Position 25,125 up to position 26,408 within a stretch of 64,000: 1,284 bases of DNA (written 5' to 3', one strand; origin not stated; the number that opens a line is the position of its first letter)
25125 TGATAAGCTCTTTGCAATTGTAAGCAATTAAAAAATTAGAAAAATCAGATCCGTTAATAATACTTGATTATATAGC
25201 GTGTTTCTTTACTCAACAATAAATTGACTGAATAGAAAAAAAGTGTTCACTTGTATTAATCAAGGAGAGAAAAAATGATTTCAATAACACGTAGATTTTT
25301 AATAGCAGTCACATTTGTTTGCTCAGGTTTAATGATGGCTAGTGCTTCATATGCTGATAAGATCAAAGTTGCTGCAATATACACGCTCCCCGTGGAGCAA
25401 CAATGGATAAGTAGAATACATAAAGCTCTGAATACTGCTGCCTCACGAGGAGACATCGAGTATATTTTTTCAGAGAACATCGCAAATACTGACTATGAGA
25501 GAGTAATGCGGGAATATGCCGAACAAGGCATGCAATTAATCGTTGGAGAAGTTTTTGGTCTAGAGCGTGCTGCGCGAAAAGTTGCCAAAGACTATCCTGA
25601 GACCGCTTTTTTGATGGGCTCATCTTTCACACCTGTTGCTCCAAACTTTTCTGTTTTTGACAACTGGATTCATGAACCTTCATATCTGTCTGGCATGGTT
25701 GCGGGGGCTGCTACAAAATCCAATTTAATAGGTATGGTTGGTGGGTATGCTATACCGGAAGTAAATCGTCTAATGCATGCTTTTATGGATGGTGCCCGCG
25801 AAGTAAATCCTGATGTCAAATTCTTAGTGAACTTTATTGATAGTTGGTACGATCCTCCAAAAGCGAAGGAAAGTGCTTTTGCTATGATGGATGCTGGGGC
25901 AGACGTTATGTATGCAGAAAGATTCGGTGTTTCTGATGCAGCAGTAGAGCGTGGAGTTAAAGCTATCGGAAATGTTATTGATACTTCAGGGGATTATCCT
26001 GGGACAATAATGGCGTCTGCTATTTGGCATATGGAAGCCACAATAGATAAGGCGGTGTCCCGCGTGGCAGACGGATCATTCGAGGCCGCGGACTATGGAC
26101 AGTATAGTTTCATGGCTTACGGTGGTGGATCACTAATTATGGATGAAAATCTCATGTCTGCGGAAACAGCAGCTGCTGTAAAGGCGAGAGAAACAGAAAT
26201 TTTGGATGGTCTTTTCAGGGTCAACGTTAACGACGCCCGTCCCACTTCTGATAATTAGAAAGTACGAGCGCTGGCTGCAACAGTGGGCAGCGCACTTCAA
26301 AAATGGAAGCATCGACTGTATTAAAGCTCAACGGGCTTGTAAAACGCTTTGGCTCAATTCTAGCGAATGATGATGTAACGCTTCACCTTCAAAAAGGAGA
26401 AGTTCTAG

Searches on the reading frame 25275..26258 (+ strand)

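Call 79: search_protein_families(library=pfam, proteins=[window:25275-26258:+], max_evalue=0.00001)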
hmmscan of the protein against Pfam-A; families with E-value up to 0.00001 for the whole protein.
window:25275-26258:+ (327 aa): 1 family
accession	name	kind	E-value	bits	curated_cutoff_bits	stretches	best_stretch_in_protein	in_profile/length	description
PF02608.20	Bmp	-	7.7e-39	133.9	24.1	1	44-272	17-254/301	ABC transporter substrate-binding protein PnrA-like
